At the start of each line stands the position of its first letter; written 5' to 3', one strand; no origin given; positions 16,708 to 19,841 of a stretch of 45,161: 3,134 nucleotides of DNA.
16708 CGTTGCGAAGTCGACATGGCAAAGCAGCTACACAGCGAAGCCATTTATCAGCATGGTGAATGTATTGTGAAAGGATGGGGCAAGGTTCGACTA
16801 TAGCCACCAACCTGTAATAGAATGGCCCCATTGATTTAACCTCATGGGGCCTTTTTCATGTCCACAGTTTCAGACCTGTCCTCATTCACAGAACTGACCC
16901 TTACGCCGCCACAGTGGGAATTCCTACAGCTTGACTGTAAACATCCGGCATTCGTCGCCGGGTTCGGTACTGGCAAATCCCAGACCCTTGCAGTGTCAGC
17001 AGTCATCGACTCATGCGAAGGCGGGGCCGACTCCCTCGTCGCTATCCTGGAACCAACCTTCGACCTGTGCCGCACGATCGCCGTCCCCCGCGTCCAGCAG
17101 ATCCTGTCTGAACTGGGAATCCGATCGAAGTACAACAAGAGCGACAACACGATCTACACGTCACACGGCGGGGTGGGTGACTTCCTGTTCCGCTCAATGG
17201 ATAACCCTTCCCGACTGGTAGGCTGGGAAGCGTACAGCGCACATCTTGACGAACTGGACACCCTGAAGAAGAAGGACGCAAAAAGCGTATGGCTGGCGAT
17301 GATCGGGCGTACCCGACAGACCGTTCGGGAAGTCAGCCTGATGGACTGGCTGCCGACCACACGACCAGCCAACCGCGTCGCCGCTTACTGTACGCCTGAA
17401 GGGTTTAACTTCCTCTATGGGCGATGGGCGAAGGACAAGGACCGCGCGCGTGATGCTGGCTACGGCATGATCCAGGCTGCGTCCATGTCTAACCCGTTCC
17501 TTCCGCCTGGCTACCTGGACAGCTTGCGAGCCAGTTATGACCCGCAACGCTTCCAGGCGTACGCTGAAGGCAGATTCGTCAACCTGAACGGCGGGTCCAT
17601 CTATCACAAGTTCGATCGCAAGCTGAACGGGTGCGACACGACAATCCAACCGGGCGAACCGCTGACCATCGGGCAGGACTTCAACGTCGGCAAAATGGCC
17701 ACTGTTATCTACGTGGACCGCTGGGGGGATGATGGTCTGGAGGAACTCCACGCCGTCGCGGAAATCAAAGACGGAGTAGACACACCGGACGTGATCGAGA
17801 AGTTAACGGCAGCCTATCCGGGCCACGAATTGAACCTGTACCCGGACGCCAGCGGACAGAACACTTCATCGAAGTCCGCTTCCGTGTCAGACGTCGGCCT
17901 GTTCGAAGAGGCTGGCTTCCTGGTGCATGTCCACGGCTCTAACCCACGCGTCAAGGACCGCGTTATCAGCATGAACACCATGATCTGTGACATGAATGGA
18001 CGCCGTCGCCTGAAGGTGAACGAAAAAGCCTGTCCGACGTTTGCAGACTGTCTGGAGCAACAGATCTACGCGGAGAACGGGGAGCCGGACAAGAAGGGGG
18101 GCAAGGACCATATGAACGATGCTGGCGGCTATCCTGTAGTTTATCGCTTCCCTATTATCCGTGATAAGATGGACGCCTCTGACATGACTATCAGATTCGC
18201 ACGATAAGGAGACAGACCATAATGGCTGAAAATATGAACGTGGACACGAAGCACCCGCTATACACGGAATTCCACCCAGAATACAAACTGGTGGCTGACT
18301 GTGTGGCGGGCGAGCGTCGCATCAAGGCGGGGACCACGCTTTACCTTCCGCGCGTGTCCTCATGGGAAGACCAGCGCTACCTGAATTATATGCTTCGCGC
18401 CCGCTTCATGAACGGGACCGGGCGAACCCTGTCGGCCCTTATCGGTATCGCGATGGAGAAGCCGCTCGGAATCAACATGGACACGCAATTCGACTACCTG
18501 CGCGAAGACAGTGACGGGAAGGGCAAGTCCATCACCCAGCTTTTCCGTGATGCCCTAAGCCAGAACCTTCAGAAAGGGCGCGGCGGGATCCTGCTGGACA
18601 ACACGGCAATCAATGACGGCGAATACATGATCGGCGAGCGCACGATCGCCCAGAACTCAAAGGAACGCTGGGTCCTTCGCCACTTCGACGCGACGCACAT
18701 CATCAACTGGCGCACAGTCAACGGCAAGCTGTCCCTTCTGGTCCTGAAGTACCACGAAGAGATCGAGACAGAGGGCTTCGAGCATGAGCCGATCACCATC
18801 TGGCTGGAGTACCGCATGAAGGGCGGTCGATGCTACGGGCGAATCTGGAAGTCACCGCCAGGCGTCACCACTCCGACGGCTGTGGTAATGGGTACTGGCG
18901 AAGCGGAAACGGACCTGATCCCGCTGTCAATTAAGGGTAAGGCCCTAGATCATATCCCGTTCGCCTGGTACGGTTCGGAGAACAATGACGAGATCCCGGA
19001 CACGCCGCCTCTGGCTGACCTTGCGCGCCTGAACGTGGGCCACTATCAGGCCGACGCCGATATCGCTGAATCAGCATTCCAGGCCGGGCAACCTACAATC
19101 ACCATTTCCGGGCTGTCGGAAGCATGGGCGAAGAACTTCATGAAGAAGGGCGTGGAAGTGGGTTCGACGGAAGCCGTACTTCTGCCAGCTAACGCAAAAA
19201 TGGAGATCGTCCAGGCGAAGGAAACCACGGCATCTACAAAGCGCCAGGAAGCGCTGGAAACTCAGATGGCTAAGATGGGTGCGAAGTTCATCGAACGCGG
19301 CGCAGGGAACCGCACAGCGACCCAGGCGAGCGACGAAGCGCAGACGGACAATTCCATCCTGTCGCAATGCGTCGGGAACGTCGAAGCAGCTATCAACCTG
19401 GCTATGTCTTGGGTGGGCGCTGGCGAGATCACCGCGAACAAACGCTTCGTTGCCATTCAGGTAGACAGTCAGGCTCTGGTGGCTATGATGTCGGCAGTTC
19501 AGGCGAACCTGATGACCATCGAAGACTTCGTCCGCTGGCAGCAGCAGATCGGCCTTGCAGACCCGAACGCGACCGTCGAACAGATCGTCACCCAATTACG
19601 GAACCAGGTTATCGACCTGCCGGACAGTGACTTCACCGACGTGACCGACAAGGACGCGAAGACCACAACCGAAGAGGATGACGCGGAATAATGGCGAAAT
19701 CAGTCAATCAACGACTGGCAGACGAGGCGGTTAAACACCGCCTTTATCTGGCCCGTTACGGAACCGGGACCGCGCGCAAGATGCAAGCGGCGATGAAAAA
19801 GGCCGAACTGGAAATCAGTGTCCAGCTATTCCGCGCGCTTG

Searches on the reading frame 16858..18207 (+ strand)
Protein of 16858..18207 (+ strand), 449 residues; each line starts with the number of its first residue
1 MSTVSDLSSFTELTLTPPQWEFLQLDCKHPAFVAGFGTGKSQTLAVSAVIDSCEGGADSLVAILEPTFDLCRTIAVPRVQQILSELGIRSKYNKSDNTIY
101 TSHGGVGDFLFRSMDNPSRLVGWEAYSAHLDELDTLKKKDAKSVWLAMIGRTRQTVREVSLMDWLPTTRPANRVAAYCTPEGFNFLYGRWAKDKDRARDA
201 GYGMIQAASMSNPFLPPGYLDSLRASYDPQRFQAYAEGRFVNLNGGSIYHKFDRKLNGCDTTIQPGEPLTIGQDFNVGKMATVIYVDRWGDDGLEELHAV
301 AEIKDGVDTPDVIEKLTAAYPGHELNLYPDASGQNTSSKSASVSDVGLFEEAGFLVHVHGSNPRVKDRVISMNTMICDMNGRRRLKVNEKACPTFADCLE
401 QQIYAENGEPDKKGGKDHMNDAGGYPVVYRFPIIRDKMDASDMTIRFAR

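Call 4: search_protein_families(library=pfam, proteins=[window:16858-18207:+], max_evalue=0.1)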
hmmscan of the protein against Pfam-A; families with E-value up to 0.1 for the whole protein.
window:16858-18207:+ (449 aa): 3 families
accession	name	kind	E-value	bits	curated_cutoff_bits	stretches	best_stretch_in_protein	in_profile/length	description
PF03237.21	Terminase_6N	-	5.3e-13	49.6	22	1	32-253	2-212/215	Terminase large subunit, T4likevirus-type, N-terminal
PF04466.19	Terminase_3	-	2.1e-06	27.9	23.2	1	32-238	7-200/201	Phage terminase large subunit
PF17289.8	Terminase_6C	-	9.9e-06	26.1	22.6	1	271-424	1-149/155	Terminase RNaseH-like domain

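Call 6: search_protein_families(library=phrogs, proteins=[window:16858-18207:+], max_evalue=0.01)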
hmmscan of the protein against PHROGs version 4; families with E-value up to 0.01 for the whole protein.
window:16858-18207:+ (449 aa): 3 families
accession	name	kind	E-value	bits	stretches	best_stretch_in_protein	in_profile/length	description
phrog_10250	-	head and packaging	7.8e-46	157.6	1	224-437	2-222/228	terminase large subunit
phrog_38319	-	unknown function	8.9e-46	157.5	1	14-285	5-269/271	-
phrog_2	-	head and packaging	1.6e-40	140.6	1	13-435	264-598/807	terminase large subunit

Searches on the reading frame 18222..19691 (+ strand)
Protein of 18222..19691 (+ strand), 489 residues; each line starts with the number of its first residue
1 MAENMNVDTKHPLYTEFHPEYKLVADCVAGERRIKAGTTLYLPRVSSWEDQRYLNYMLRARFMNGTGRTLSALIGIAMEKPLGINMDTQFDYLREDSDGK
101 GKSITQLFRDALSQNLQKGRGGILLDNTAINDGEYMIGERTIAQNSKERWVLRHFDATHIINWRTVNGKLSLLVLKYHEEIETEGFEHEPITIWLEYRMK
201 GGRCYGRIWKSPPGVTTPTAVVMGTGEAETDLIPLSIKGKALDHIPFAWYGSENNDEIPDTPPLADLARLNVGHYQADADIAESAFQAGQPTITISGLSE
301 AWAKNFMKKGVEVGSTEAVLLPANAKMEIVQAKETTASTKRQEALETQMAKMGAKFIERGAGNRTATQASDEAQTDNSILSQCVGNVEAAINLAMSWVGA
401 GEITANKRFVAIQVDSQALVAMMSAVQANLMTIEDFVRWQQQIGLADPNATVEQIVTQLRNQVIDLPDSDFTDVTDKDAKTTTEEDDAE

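Call 4: search_protein_families(library=pfam, proteins=[window:18222-19691:+], max_evalue=0.1)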
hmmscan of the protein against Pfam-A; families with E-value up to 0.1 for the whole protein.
window:18222-19691:+ (489 aa): 1 family
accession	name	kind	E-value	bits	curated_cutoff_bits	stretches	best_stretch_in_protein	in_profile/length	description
PF13264.11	DUF4055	-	9.2e-31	107.3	25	1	263-398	1-136/140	Domain of unknown function (DUF4055)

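Call 6: search_protein_families(library=phrogs, proteins=[window:18222-19691:+], max_evalue=0.01)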
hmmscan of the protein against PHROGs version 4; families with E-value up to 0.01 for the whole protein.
window:18222-19691:+ (489 aa): 3 families
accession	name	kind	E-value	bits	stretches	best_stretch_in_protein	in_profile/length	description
phrog_145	-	head and packaging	9.7e-108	362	1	3-479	6-482/493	portal protein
phrog_2417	-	unknown function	2.6e-27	96.9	1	4-256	3-241/242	-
phrog_2469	-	unknown function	1.1e-08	36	1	347-464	12-137/142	-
